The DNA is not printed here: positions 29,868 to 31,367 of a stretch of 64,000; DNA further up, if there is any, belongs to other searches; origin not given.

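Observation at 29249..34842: Candidate undescribed defence / DNA-modification module at tRNA-Val: orphan DndC-like enzyme + split Dna2/Cas4-like Fe-S nuclease + SF1B helicase (+ small nuclease)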

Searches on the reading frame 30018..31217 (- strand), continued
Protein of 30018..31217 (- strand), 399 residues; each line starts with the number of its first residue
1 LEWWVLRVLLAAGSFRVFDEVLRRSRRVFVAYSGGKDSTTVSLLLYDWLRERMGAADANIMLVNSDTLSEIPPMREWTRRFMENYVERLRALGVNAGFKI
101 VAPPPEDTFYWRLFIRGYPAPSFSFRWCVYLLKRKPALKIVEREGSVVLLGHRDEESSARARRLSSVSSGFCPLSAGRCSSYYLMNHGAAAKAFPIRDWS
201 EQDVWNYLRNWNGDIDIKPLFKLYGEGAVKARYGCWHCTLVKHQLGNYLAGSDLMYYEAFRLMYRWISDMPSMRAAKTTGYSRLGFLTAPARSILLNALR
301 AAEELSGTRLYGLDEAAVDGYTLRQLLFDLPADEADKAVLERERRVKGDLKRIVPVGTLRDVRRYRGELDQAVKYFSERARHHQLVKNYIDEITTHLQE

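Call 79: find_encoding_contigs(protein=P0102, flank=8000, max_places=1)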
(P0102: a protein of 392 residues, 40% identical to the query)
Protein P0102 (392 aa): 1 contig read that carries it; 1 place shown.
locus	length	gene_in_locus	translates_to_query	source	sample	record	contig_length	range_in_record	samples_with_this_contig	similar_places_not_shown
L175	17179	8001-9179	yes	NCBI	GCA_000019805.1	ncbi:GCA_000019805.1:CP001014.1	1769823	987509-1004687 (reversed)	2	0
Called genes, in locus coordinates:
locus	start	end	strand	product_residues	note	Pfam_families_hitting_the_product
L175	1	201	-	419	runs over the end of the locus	PF13304:AAA_21, PF13175:AAA_15 (weak)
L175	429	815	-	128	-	-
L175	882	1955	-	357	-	-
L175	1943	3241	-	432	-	-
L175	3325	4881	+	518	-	PF12705:PDDEXK_1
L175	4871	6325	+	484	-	PF00270:DEAD (weak), PF13604:AAA_30 (faint), PF13087:AAA_12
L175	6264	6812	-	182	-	PF13489:Methyltransf_23 (weak), PF13649:Methyltransf_25 (faint), PF08241:Methyltransf_11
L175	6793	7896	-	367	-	PF08241:Methyltransf_11, PF13649:Methyltransf_25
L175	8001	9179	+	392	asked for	PF01507:PAPS_reduct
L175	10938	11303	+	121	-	-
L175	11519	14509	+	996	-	-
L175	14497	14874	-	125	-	-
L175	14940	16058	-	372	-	PF13175:AAA_15 (faint), PF13304:AAA_21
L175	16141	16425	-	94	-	PF10007:DUF2250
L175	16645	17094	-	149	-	-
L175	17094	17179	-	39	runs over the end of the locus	-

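Call 80: find_encoding_contigs(protein=P0096, flank=8000, max_places=1)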
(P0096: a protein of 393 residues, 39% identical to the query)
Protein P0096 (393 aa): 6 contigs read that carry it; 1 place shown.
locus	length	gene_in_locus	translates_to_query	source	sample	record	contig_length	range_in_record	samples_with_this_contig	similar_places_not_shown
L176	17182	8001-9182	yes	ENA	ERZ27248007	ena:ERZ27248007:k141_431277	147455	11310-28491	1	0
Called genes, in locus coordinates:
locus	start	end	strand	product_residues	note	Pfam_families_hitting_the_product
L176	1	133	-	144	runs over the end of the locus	PF04014:MazE_antitoxin (faint)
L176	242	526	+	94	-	-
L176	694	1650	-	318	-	PF02086:MethyltransfD12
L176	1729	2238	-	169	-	-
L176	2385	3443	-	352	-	PF02086:MethyltransfD12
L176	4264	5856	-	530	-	PF00270:DEAD, PF13086:AAA_11, PF13191:AAA_16 (faint), PF13245:AAA_19, PF13604:AAA_30 (weak), PF13401:AAA_22 (weak), PF13087:AAA_12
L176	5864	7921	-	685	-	PF12705:PDDEXK_1 (weak)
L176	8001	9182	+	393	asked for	PF01507:PAPS_reduct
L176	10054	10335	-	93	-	-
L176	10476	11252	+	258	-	-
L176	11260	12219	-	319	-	-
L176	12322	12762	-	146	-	-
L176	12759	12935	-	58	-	-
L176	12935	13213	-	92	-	-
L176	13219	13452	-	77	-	-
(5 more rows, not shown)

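Call 81: find_encoding_contigs(protein=P0048, flank=8000, max_places=1)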
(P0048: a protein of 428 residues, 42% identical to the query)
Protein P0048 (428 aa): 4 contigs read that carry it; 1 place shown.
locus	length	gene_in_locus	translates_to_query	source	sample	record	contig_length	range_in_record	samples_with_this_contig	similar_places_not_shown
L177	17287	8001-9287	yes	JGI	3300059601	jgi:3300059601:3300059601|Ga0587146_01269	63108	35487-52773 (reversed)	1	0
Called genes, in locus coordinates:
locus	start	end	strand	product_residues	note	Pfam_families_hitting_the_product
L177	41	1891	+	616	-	-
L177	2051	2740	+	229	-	-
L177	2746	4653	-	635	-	PF00270:DEAD, PF04851:ResIII, PF00271:Helicase_C (faint)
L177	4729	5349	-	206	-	-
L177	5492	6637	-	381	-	-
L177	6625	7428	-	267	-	-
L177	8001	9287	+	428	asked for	PF01507:PAPS_reduct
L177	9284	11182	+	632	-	PF12705:PDDEXK_1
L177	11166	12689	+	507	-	PF00270:DEAD (weak), PF13086:AAA_11, PF13245:AAA_19 (weak), PF13087:AAA_12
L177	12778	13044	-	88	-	-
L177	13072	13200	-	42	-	-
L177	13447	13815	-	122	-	-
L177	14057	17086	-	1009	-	PF02384:N6_Mtase (faint)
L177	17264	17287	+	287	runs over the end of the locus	PF04434:SWIM (weak), PF00270:DEAD, PF04851:ResIII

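Call 82: find_encoding_contigs(protein=P0013, flank=8000, max_places=1)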
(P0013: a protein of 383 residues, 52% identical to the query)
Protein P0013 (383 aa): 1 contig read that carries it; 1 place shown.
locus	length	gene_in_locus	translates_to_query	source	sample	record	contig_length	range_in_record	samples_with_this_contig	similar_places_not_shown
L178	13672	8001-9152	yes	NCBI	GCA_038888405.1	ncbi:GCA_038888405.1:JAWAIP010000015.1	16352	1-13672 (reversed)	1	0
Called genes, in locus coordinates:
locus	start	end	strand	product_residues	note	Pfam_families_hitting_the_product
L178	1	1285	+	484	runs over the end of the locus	PF00474:SSF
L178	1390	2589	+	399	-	PF22025:ThiI_fer, PF02926:THUMP, PF02568:ThiI, PF06508:QueC (faint)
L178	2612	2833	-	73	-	PF01206:TusA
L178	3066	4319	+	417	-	PF00266:Aminotran_5, PF01041:DegT_DnrJ_EryC1, PF01053:Cys_Met_Meta_PP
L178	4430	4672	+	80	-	-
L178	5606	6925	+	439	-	PF04282:DUF438, PF13596:PAS_10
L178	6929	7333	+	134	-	-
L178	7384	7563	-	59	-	-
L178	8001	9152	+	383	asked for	PF01507:PAPS_reduct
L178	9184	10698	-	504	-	PF00270:DEAD (weak), PF13086:AAA_11 (faint), PF13245:AAA_19 (weak), PF13087:AAA_12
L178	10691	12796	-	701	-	-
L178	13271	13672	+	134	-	PF05221:AdoHcyase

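Call 85: find_encoding_contigs(protein=P0001, flank=6000, max_places=2)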
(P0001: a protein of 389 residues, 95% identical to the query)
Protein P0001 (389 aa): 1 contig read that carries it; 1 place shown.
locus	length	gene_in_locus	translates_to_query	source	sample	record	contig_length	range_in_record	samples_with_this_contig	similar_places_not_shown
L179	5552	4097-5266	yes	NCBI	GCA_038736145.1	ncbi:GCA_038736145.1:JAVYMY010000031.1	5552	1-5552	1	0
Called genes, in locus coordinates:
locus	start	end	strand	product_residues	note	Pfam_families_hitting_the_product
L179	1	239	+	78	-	PF07973:tRNA_SAD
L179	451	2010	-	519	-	PF00270:DEAD (weak), PF13086:AAA_11 (weak), PF13087:AAA_12 (weak)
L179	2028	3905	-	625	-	PF12705:PDDEXK_1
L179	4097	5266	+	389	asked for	PF01507:PAPS_reduct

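Call 97: search_protein_families(library=pfam, proteins=[L175:6793-7896:-, L175:6264-6812:-, L013:9205-10416:-, L013:14678-15319:-, L175:3325-4881:+, L175:4871-6325:+], max_evalue=0.1)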
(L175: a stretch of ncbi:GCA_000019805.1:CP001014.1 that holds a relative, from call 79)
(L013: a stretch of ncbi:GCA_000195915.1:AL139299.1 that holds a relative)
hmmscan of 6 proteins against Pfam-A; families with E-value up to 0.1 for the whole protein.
L175:6793-7896:- (367 aa): 5 families
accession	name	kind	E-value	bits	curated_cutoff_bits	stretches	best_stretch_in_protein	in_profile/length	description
PF08241.18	Methyltransf_11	-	1.8e-11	44.9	21.2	1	230-316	2-91/95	Methyltransferase domain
PF13649.12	Methyltransf_25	-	1.1e-08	36.1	27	1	228-313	1-94/97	Methyltransferase domain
PF13847.12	Methyltransf_31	-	0.00021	21.4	27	1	224-324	3-113/145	Methyltransferase domain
PF08242.18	Methyltransf_12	-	0.00033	21.7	30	1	230-314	2-94/98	Methyltransferase domain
PF13489.12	Methyltransf_23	-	0.0046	17.1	27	1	213-326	9-124/164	Methyltransferase domain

L175:6264-6812:- (182 aa): 5 families
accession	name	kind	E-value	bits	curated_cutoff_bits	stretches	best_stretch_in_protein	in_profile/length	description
PF08241.18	Methyltransf_11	-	9.1e-11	42.7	21.2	1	41-118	1-88/95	Methyltransferase domain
PF13489.12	Methyltransf_23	-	2.4e-06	27.8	27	1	33-129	19-122/164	Methyltransferase domain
PF13649.12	Methyltransf_25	-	1.5e-05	26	27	1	78-118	55-94/97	Methyltransferase domain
PF03848.20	TehB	-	0.00089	19.2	20.4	0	38-61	32-55/193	Tellurite resistance protein TehB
PF05148.21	Methyltransf_8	-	0.07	13.4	27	0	37-119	73-150/219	Hypothetical methyltransferase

L013:9205-10416:- (403 aa): 0 families

L013:14678-15319:- (213 aa): 9 families
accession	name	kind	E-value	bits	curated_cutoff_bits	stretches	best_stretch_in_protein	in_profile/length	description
PF13240.11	Zn_Ribbon_1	-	5.9e-05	23.2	25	1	191-212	2-23/23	zinc-ribbon domain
PF13601.12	HTH_34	-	0.00037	21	27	1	40-82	31-74/80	Winged helix DNA-binding domain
PF12773.13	DZR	-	0.00055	20.5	27.3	1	191-212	1-22/45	Double zinc ribbon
PF13248.11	Zn_ribbon_3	-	0.0041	17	27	1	190-212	4-26/26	zinc-ribbon domain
PF10375.14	GRAB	-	0.0053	16.9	26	1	17-39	18-40/49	GRAB domain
PF17032.10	Zn_ribbon_15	-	0.014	16.6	28.9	1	165-209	28-73/73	zinc-ribbon family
PF01638.23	HxlR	-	0.018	15.3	20.8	1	9-88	4-84/91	HxlR-like helix-turn-helix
PF14947.12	HTH_45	-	0.063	13.7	25.5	0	44-87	40-76/77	Winged helix-turn-helix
PF18912.6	DZR_2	-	0.07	13.4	27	0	191-212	10-31/56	Double zinc ribbon domain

L175:3325-4881:+ (518 aa): 2 families
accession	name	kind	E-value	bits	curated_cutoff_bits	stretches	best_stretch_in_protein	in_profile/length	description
PF12705.13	PDDEXK_1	-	3.1e-14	53.9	22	1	38-314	16-246/247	PD-(D/E)XK nuclease superfamily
PF01930.23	Cas_Cas4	-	0.00018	22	22.7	1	173-254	53-128/160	Domain of unknown function DUF83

L175:4871-6325:+ (484 aa): 11 families
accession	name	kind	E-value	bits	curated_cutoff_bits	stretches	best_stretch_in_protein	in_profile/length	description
PF13087.12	AAA_12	-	1.1e-07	32.1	27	1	328-433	86-194/195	AAA domain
PF00270.35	DEAD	-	4e-06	27.1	26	1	41-178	8-130/167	DEAD/DEAH box helicase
PF13604.12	AAA_30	-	1.6e-05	25.2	27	1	39-67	8-36/191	AAA domain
PF13245.12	AAA_19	-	0.00035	21.2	25.1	1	48-212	10-130/134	AAA domain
PF13086.12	AAA_11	-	0.0013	18.9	27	0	47-129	16-93/257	AAA domain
PF13401.12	AAA_22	-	0.013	16.3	27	1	54-177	10-96/130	AAA domain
PF13191.12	AAA_16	-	0.014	16.3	32.6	0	40-106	15-88/167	AAA ATPase domain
PF13238.12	AAA_18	-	0.037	14.9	29.4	0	52-76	1-26/128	AAA domain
PF03308.22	MeaB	-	0.049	13.1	23.1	0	49-73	33-57/273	Methylmalonyl Co-A mutase-associated GTPase MeaB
PF19993.5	DO-GTPase2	-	0.079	13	27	0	50-73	1-24/226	Double-GTPase 2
PF01443.25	Viral_helicase1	-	0.09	13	21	0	54-72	3-21/228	Viral superfamily 1 RNA helicase core domain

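Call 98: search_protein_families(library=padloc, proteins=[L175:6793-7896:-, L175:6264-6812:-, L013:9205-10416:-, L013:14678-15319:-], max_evalue=0.01)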
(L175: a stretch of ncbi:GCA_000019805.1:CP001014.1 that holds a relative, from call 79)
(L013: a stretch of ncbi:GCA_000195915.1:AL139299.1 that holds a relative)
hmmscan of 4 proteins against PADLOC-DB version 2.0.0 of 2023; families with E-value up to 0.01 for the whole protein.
L175:6793-7896:- (367 aa): 0 families

L175:6264-6812:- (182 aa): 0 families

L013:9205-10416:- (403 aa): 0 families

L013:14678-15319:- (213 aa): 1 family
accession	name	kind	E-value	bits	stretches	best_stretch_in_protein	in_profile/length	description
PDLC01879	CARF3--CARF_TM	-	0.0027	15.4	1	13-81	159-221/222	-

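Call 106: search_solved_structures(query=L013:9205-10416:-, max_evalue=1)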
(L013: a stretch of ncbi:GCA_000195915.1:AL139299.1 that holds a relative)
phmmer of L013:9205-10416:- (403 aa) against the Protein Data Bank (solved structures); distinct sequences matched with E-value up to 1: 2.
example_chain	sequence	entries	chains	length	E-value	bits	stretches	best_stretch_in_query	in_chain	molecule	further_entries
8ynu_A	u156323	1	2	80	0.89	11.9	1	326-394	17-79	Telomeric DNA-binding factor trf1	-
6k5u_A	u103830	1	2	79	0.94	11.8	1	326-394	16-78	Telomeric DNA-binding factor trf1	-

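Call 107: search_protein_families(library=ncbifam, proteins=[L175:6793-7896:-, L013:9205-10416:-, L175:8001-9179:+, L013:8001-9242:+], max_evalue=0.01)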
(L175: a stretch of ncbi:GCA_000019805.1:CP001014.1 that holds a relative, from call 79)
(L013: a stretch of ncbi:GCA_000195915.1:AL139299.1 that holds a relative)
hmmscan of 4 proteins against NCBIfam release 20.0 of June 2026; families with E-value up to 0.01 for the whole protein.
L175:6793-7896:- (367 aa): 8 families
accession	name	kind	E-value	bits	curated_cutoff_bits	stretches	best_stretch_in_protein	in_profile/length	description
NF004452.0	PRK05785.1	equivalog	3.4e-07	30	207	1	217-320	45-146/228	hypothetical protein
NF041255.1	mycofact_MftM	equivalog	1.8e-06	27.5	200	1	228-320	143-241/289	mycofactocin oligosaccharide methyltransferase MftM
NF045667.1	MTase_DVU1556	equivalog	2e-06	27.4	155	1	224-315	22-114/213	DVU_1556 family methyltransferase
NF047649.1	MTase_UXPK_star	exception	0.00034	19.7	460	1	228-314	81-175/283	methyltransferase/UXPK-star double selenoprotein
TIGR02072.1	BioC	equivalog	0.00044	20.1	184.95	1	219-319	28-133/244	malonyl-ACP O-methyltransferase BioC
NF001241.0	PRK00216.1-2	equivalog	0.00051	19.7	327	1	227-315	54-142/231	demethylmenaquinone methyltransferase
TIGR01934.1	MenG_MenH_UbiE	subfamily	0.00093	18.6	158.35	1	223-325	38-146/223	ubiquinone/menaquinone biosynthesis methyltransferase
NF041537.1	ArsM_AhpD_UU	exception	0.0025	16.7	510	1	227-312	79-172/345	arsenite methyltransferase/AhpD domain selenoprotein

L013:9205-10416:- (403 aa): 0 families

L175:8001-9179:+ (392 aa): 15 families
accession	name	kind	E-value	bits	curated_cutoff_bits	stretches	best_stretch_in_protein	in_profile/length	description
NF005316.0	PRK06850.1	equivalog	1.3e-31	109.9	536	1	22-238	30-263/505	hypothetical protein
TIGR03183.1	DNA_S_dndC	equivalog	2.1e-30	106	290.4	1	22-238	14-249/447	DNA phosphorothioation system sulfurtransferase DndC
NF006351.0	PRK08576.1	equivalog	2.4e-16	59.3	290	1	14-212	229-388/436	hypothetical protein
NF010367.0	PRK13795.1-2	equivalog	3.9e-08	32.2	456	1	8-161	228-364/584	hypothetical protein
NF003587.0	PRK05253.1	subfamily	7.2e-08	32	195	1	2-158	8-145/301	sulfate adenylyltransferase subunit CysD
NF006327.0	PRK08557.1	equivalog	4.7e-07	28.9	366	1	19-282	179-398/415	hypothetical protein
NF010369.0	PRK13795.1-4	equivalog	1.7e-06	26.6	1086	1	9-160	238-376/633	hypothetical protein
NF010368.0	PRK13795.1-3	equivalog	3.4e-06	25.6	588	1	7-237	232-423/635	hypothetical protein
TIGR02039.1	CysD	subfamily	2.2e-05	24.2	396.6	1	3-83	1-78/294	sulfate adenylyltransferase, small subunit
TIGR02055.1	APS_reductase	subfamily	3.8e-05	23.6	235.3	1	122-218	79-158/194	adenylylsulfate reductase, thioredoxin dependent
NF009214.0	PRK12563.1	equivalog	7.4e-05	22.3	413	1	3-158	24-160/317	sulfate adenylyltransferase subunit CysD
NF002537.0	PRK02090.1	equivalog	0.00014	21.6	154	1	119-235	122-213/244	phosphoadenylyl-sulfate reductase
NF010366.0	PRK13795.1-1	equivalog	0.00015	20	745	1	25-256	270-463/667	hypothetical protein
NF007942.0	PRK10660.1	equivalog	0.00054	18.9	606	1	15-80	11-73/439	tRNA lysidine(34) synthetase TilS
TIGR00434.1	cysH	subfamily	0.0015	18.4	165.1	0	123-212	99-174/214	phosophoadenylyl-sulfate reductase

L013:8001-9242:+ (413 aa): 10 families
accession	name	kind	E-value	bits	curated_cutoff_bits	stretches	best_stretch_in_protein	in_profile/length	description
TIGR03183.1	DNA_S_dndC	equivalog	4.1e-21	75.4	290.4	1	37-233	19-216/447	DNA phosphorothioation system sulfurtransferase DndC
NF005316.0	PRK06850.1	equivalog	1.7e-20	73.3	536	1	37-237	35-234/505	hypothetical protein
NF010368.0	PRK13795.1-3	equivalog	4.3e-05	22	588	1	31-249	247-425/635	hypothetical protein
NF003587.0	PRK05253.1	subfamily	6.7e-05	22.3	195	0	26-93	22-86/301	sulfate adenylyltransferase subunit CysD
NF006351.0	PRK08576.1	equivalog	0.00016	20.4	290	1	32-168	235-348/436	hypothetical protein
NF006327.0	PRK08557.1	equivalog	0.00019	20.4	366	0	12-98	162-241/415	hypothetical protein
NF010367.0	PRK13795.1-2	equivalog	0.0021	16.6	456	1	34-246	245-417/584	hypothetical protein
NF009214.0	PRK12563.1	equivalog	0.0022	17.5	413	0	193-230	192-225/317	sulfate adenylyltransferase subunit CysD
TIGR02039.1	CysD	subfamily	0.0041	16.8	396.6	0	193-237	169-209/294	sulfate adenylyltransferase, small subunit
NF007942.0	PRK10660.1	equivalog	0.0088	14.9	606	0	19-94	5-80/439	tRNA lysidine(34) synthetase TilS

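Call 109: find_related_loci(query=A1, collection=viral_contigs, flank=8000)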
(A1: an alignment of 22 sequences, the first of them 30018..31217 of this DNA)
Query A1 (399 aa) in viral_contigs; peptide patterns used: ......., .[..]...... (x = any residue, [..] = any of these).
600 stretches matched a pattern (row limit reached: there are more); 194 encode a relative of the query (tblastn E <= 1e-3); the best 80 are kept; 80 distinct loci.
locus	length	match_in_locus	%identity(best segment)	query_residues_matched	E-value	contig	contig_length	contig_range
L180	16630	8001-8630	33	30-241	7e-22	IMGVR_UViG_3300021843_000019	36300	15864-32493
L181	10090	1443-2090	32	31-243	2e-21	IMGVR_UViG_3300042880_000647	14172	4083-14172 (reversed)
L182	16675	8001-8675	31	14-241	4e-21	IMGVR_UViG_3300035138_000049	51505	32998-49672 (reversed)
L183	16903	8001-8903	29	30-317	1e-20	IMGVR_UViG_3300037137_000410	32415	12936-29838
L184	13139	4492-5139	31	29-241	3e-20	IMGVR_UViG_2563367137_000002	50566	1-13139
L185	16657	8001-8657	31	29-243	2e-19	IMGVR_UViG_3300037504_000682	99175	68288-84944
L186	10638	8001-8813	27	24-283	4e-19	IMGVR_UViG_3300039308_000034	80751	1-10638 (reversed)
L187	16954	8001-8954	26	14-317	2e-18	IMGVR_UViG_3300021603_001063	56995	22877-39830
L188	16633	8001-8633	31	30-241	4e-18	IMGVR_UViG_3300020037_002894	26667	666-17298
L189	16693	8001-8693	28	8-242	5e-18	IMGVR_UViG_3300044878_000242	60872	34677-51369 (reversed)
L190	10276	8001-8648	29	31-243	3e-17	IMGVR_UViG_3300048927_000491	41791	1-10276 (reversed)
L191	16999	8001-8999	26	30-341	3e-17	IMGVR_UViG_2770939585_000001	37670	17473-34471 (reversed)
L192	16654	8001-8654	28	30-240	2e-16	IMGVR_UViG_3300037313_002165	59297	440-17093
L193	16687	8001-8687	27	31-246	2e-16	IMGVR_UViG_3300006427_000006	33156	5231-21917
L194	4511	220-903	30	10-241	2e-16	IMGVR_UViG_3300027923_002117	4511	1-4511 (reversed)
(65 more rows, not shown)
